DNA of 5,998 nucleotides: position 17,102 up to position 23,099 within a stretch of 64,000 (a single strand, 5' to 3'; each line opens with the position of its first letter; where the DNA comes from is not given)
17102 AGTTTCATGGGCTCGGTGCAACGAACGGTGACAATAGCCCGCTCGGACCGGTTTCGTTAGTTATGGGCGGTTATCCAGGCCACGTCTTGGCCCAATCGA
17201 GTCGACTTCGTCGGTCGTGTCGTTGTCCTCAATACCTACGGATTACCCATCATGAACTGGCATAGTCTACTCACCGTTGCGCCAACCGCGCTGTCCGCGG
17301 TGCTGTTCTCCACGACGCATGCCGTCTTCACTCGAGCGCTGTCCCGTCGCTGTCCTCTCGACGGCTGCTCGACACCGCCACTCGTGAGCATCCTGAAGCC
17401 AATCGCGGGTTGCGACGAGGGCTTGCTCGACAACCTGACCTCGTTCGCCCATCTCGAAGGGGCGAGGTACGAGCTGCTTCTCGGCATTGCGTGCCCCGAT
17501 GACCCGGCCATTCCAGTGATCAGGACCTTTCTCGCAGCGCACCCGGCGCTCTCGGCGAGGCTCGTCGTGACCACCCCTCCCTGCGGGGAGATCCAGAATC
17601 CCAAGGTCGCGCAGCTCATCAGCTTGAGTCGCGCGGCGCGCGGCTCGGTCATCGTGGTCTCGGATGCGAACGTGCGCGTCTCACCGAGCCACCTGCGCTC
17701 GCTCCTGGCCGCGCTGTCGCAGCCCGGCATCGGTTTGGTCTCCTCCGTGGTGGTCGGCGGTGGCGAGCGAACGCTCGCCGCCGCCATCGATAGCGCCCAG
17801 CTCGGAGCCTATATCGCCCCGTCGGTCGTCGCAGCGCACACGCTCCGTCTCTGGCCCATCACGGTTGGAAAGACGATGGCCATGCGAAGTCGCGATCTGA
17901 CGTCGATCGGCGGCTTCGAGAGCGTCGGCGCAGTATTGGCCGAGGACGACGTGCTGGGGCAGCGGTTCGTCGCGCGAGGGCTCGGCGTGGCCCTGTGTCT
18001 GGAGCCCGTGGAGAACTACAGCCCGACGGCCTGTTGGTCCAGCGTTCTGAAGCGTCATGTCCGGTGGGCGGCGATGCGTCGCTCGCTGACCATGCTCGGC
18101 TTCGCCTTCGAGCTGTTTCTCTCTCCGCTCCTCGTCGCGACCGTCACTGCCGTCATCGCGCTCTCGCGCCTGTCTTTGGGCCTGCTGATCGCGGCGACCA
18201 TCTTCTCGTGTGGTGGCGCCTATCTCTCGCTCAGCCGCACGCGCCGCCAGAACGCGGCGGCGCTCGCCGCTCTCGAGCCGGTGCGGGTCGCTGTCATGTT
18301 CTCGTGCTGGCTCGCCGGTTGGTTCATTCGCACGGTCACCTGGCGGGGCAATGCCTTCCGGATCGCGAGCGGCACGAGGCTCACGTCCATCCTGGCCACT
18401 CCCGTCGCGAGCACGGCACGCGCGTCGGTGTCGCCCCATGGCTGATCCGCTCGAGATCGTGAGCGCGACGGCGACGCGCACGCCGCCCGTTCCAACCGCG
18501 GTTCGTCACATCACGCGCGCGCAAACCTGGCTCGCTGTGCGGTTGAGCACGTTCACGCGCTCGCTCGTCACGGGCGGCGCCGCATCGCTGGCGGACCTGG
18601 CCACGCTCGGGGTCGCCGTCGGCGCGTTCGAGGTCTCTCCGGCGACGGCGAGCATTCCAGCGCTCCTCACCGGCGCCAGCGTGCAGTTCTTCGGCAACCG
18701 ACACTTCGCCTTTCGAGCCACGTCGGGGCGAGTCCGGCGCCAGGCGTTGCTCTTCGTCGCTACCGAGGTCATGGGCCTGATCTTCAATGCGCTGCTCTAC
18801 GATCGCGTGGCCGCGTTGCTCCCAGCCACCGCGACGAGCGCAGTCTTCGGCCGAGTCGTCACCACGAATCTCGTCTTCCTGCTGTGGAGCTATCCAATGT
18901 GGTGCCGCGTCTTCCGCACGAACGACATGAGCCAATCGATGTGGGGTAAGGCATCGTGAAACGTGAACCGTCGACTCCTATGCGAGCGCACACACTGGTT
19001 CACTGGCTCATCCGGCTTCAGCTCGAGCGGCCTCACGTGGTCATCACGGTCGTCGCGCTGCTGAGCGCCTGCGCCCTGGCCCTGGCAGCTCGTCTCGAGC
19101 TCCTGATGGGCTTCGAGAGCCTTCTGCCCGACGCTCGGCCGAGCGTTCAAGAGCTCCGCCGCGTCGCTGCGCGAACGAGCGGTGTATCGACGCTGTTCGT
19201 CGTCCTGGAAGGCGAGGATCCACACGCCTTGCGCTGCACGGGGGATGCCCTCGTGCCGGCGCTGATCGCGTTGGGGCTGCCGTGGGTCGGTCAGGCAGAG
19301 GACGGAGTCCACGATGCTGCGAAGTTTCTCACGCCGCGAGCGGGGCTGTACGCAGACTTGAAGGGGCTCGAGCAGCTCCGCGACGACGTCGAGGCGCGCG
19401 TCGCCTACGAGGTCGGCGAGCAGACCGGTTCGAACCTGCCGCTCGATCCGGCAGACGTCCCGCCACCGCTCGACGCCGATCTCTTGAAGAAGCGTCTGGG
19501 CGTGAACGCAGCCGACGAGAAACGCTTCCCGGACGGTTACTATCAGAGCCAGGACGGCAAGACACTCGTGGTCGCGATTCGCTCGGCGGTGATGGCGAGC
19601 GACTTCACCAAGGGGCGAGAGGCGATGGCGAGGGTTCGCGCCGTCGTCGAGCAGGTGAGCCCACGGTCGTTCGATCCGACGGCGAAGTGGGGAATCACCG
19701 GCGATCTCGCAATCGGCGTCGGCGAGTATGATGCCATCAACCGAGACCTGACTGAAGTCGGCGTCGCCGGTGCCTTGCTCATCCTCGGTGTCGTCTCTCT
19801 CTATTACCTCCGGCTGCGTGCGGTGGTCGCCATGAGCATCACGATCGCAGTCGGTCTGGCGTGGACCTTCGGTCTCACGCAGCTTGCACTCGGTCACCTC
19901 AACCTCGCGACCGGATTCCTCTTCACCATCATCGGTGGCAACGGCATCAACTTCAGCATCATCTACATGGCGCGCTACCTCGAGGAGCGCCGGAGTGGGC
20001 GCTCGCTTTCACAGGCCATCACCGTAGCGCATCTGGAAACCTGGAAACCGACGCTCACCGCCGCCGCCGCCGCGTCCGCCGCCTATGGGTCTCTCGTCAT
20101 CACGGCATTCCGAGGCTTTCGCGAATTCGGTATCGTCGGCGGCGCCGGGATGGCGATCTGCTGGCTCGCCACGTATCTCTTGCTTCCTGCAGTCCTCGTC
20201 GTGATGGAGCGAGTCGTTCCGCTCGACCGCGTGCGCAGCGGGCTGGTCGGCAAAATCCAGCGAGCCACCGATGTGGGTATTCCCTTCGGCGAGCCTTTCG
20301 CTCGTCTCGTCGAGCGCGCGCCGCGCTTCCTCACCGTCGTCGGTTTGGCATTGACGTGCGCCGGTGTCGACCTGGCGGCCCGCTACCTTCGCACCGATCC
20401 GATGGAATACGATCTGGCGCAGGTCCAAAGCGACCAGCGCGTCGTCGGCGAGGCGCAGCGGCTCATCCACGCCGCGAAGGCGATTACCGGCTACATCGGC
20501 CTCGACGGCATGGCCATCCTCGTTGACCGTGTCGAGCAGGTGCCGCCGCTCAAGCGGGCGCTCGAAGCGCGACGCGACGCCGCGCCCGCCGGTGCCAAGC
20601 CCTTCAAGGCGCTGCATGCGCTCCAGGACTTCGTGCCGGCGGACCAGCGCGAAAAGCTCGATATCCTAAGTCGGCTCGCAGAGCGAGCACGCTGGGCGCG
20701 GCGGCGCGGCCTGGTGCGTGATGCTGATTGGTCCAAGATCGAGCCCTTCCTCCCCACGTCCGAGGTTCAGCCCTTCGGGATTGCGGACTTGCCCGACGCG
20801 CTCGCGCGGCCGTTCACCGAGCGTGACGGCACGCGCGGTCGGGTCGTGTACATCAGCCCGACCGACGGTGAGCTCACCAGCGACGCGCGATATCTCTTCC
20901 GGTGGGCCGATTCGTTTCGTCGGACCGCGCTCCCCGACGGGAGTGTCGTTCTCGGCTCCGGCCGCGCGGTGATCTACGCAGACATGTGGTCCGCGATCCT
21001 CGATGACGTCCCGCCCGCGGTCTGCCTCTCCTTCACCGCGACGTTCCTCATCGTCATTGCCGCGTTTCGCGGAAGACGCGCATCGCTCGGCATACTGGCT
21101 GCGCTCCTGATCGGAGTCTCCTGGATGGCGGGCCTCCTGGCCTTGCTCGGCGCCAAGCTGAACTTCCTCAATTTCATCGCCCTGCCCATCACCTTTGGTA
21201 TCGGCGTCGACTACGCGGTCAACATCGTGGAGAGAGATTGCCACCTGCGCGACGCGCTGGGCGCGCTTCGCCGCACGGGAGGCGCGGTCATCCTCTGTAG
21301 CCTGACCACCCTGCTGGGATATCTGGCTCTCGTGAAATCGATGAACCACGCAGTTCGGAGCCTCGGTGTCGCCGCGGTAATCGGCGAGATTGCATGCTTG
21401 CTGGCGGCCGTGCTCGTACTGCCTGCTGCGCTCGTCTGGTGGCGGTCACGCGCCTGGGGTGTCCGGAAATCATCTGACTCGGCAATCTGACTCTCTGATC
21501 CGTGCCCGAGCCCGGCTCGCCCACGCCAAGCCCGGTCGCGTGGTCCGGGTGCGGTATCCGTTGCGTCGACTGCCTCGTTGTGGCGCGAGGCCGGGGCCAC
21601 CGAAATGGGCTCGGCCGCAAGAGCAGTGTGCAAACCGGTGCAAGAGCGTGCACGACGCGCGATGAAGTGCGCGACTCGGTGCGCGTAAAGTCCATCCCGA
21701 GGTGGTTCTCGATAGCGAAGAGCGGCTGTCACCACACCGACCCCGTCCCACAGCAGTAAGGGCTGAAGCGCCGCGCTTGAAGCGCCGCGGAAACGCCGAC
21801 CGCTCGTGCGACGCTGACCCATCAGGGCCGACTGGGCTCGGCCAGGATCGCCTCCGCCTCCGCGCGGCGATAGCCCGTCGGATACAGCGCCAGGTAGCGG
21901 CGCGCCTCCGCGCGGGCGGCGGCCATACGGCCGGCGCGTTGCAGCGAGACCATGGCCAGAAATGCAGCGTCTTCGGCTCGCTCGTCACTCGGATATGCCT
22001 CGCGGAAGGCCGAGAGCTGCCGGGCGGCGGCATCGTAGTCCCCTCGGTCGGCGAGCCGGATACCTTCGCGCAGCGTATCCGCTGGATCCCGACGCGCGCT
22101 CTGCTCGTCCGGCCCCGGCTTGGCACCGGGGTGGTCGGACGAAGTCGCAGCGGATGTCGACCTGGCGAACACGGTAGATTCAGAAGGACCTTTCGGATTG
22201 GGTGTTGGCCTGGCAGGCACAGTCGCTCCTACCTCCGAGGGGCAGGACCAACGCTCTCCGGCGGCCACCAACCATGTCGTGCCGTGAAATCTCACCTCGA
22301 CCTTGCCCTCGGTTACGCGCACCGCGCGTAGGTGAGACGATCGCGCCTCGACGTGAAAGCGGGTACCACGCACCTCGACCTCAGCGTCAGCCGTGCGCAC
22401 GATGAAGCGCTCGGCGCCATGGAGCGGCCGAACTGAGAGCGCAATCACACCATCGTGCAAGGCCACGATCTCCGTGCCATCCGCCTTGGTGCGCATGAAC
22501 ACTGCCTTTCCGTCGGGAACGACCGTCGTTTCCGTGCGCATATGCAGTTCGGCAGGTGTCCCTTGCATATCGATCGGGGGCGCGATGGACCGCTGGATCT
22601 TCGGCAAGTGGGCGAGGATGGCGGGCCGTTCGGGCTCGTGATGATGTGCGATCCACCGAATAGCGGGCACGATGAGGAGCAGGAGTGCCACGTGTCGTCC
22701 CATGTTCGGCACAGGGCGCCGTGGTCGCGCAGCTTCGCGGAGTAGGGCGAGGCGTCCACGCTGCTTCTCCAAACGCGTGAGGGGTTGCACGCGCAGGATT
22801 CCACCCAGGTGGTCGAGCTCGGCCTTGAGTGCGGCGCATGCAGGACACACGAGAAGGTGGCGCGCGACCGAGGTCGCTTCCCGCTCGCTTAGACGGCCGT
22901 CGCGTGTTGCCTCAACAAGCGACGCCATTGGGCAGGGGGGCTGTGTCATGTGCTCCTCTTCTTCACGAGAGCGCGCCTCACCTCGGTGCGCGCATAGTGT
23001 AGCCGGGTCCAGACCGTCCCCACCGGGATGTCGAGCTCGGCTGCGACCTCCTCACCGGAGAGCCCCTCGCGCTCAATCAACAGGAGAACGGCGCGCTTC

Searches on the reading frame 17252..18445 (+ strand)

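Call 34: search_protein_families(library=pfam, proteins=[window:17252-18445:+], max_evalue=1)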
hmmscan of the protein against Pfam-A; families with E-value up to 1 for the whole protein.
window:17252-18445:+ (397 aa): 4 families
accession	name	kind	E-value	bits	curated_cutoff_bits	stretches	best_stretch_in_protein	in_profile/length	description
PF13506.12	Glyco_transf_21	-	2e-39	135.3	21.7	1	99-273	2-173/174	Glycosyl transferase family 21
PF13641.12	Glyco_tranf_2_3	-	3.1e-11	44.2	27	1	58-273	16-228/230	Glycosyltransferase like family 2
PF13632.12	Glyco_trans_2_3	-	7.5e-09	36.1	27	1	134-314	2-190/198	Glycosyl transferase family group 2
PF00535.33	Glycos_transf_2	-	0.065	13.6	23.3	1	125-172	73-121/168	Glycosyl transferase family 2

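Call 67: search_protein_families(library=ncbifam, proteins=[window:17252-18445:+], max_evalue=0.00001)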
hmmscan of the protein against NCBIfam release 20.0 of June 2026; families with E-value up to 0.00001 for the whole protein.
window:17252-18445:+ (397 aa): 1 family
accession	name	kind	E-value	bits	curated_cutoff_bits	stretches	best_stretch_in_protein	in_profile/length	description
TIGR03472.1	HpnI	equivalog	1.6e-66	224.6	310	1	7-378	7-371/373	bacteriohopanetetrol glucosamine biosynthesis glycosyltransferase HpnI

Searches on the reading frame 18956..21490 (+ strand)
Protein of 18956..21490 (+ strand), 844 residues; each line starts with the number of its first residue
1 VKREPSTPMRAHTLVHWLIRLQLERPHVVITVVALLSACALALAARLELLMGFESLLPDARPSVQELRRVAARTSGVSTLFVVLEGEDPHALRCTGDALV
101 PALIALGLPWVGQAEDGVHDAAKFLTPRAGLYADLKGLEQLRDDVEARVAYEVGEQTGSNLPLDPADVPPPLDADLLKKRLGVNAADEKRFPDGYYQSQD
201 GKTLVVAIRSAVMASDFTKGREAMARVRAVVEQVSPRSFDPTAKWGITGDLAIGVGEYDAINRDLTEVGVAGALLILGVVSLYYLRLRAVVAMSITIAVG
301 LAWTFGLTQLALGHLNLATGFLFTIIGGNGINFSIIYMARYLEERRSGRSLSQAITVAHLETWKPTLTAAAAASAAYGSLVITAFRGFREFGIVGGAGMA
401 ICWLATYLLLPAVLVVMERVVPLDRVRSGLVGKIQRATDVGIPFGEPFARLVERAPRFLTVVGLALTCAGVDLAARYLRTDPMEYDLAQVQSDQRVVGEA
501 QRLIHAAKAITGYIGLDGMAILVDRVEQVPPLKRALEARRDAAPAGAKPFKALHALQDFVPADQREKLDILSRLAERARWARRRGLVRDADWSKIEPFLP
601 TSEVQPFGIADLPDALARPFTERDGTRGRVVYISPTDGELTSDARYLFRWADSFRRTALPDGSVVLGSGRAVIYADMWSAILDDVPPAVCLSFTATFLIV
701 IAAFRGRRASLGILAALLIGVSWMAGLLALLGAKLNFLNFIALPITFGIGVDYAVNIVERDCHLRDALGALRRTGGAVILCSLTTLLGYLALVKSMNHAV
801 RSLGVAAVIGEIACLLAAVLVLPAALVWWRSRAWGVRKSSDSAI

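Call 10: search_protein_families(library=pfam, proteins=[window:18956-21490:+], max_evalue=0.01)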
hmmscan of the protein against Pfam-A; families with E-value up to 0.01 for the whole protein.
window:18956-21490:+ (844 aa): 1 family
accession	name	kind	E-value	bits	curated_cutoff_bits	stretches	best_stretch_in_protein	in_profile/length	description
PF03176.21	MMPL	-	1.9e-27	96.6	20.5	2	193-424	77-309/333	MMPL family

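Call 67: search_protein_families(library=ncbifam, proteins=[window:18956-21490:+], max_evalue=0.00001)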
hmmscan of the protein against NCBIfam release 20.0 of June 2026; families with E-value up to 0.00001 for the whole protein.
window:18956-21490:+ (844 aa): 5 families
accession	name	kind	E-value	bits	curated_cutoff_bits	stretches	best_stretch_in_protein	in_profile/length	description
TIGR03480.1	HpnN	hypoth_equivalog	3.8e-63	213.8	751.85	2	203-575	210-551/862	hopanoid biosynthesis associated RND transporter like protein HpnN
NF045600.2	BstA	equivalog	4.2e-49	167.3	1400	2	178-417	199-439/903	sterol transporter cytoplasmic membrane protein BstA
TIGR00921.1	2A067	subfamily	1e-48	165.9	351.9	2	654-827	552-732/733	hydrophobe/amphiphile efflux-3 (HAE3) family transporter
NF052374.1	HopndTporHpnN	equivalog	1.2e-32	113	1100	2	202-576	212-555/858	hopanoid transporter HpnN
TIGR00833.1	actII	subfamily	3.2e-30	105.2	874.7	2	196-467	110-372/910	MMPL family RND transporter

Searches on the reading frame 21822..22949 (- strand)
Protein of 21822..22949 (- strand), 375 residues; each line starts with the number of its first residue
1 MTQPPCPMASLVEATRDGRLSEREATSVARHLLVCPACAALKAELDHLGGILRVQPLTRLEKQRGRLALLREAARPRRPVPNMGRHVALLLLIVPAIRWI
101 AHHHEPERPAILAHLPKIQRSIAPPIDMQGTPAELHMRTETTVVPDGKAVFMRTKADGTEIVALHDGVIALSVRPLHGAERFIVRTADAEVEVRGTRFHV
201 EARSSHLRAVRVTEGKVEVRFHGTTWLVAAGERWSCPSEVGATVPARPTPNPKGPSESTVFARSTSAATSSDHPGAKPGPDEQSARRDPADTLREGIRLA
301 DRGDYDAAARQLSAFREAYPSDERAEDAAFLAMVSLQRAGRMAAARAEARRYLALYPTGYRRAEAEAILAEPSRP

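Call 10: search_protein_families(library=pfam, proteins=[window:21822-22949:-], max_evalue=0.01)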
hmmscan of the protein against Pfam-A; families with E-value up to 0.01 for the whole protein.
window:21822-22949:- (375 aa): 4 families
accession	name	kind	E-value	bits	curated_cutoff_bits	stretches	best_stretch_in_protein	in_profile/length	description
PF04773.18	FecR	-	5.7e-09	36.7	24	1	136-218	22-97/97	FecR protein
PF13525.12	YfiO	-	2.2e-06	28.1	25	1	294-360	10-76/203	Outer membrane lipoprotein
PF13490.11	zf-HC2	-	0.00013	22.4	22.2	1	17-39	13-35/35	Putative zinc-finger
PF13432.12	TPR_16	-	0.00097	20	32.7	1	293-358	1-63/65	Tetratricopeptide repeat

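Call 11: search_protein_families(library=ncbifam, proteins=[window:21822-22949:-], max_evalue=0.01)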
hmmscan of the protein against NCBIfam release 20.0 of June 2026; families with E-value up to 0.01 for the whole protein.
window:21822-22949:- (375 aa): 4 families
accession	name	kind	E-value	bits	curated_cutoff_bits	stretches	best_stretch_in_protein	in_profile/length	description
TIGR03302.1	OM_YfiO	subfamily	1.6e-08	34.4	81.4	1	281-360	25-104/239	outer membrane protein assembly factor BamD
TIGR02795.1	tol_pal_ybgF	equivalog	8.1e-06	26.4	90.1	1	294-365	7-78/119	tol-pal system protein YbgF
NF052368.1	antisigmaE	subfamily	4.8e-05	23.1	50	1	9-45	8-44/48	anti-sigma factor family protein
TIGR02451.1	anti_sig_ChrR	subfamily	0.0026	17.6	124.5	1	9-52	5-48/216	ChrR family anti-sigma-E factor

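Call 15: find_encoding_contigs(protein=window:21822-22949:-, flank=10000)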
Protein window:21822-22949:- (375 aa): no gene with exactly this product is on record in the collection.

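Call 36: find_homologous_proteins(query=window:21822-22949:-, max_evalue=0.00001)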
Query window:21822-22949:- (375 aa): 144 proteins with E <= 0.00001 among 8000 candidates; the best 120 are listed.
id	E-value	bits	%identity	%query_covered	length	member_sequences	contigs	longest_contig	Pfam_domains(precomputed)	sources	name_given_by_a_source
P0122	8.7e-125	435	63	98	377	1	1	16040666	PF13525.13,PF04773.19,PF13490.12,PF13174.13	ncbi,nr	ncbi:Hypothetical protein A7982_08359 [Minicystis rosea]|nr:Hypothetical protein A7982_08359 [Minicy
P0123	1.0e-86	310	51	99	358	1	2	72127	PF13525.13,PF04773.19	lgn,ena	-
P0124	1.4e-80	289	46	99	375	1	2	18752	PF13525.13,PF04773.19,PF13432.13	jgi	jgi:hypothetical protein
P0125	4.6e-79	284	46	99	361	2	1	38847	PF13525.13,PF04773.19,PF13432.13,PF13428.13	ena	-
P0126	5.0e-78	281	48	99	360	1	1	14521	PF13525.13,PF04773.19,PF13432.13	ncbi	ncbi:MAG: FecR domain-containing protein [Byssovorax sp.]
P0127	1.3e-77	280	45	99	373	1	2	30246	PF13525.13,PF04773.19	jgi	-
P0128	3.0e-77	278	49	97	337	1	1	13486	PF13525.13,PF04773.19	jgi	jgi:hypothetical protein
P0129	3.1e-77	278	47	99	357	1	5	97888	PF04773.19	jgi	jgi:hypothetical protein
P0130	5.6e-77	278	45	99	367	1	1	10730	PF13525.13,PF04773.19,PF13432.13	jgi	jgi:hypothetical protein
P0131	1.5e-76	276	44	99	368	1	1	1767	PF13525.13,PF04773.19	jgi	jgi:hypothetical protein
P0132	7.7e-76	274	46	99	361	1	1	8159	PF13525.13,PF04773.19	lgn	-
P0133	5.0e-75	271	45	99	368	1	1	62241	PF13525.13,PF04773.19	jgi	jgi:ferric-dicitrate binding protein FerR (iron transport regulator)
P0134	7.7e-75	271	48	99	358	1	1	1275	PF04773.19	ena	-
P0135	4.4e-74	268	45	99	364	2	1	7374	PF13525.13,PF04773.19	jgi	jgi:hypothetical protein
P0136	5.5e-74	268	42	99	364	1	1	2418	PF13525.13,PF04773.19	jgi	jgi:ferric-dicitrate binding protein FerR (iron transport regulator)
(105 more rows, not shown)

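Call 82: predict_structure(alignment_id=A3)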
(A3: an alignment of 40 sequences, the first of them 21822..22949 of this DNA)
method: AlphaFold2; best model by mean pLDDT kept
length: 375 residues; sequences in the alignment: 40
mean_pLDDT: 79.9   pTM: 0.38
mean pLDDT of the five models: 79.9, 79.6, 79.3, 79.2, 78.6
residues with pLDDT >= 90: 216; 70-90: 49; 50-70: 31; < 50: 79
segments of 3 or more residues with pLDDT < 50: 101-127, 130-137, 242-248, 250-278
pLDDT, mean of each block of 10 residues (from residue 1): 87 92 96 97 93 80 81 77 51 51 44 41 46 51 96 96 98 92 97 94 97 96 95 86 48 40 37 44 71 97 97 97 97 98 98 97 97 80
secondary structure, 60 per line:
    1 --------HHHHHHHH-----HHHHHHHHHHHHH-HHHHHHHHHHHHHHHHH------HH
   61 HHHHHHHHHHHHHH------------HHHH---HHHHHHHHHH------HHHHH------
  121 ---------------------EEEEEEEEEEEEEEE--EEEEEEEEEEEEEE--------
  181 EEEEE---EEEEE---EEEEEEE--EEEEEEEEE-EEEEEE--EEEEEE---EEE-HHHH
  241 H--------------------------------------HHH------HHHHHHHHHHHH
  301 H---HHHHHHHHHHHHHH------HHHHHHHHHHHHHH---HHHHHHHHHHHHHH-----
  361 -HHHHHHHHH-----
elements in order: H9-16 H22-34 H36-52 H59-74 H87-90 H94-103 H110-114 E142-156 E159-172 E181-185 E189-193 E197-203 E206-214 E216-221 E224-229 E233-235 H237-241 H289-301 H305-318 H325-338 H342-355 H362-370
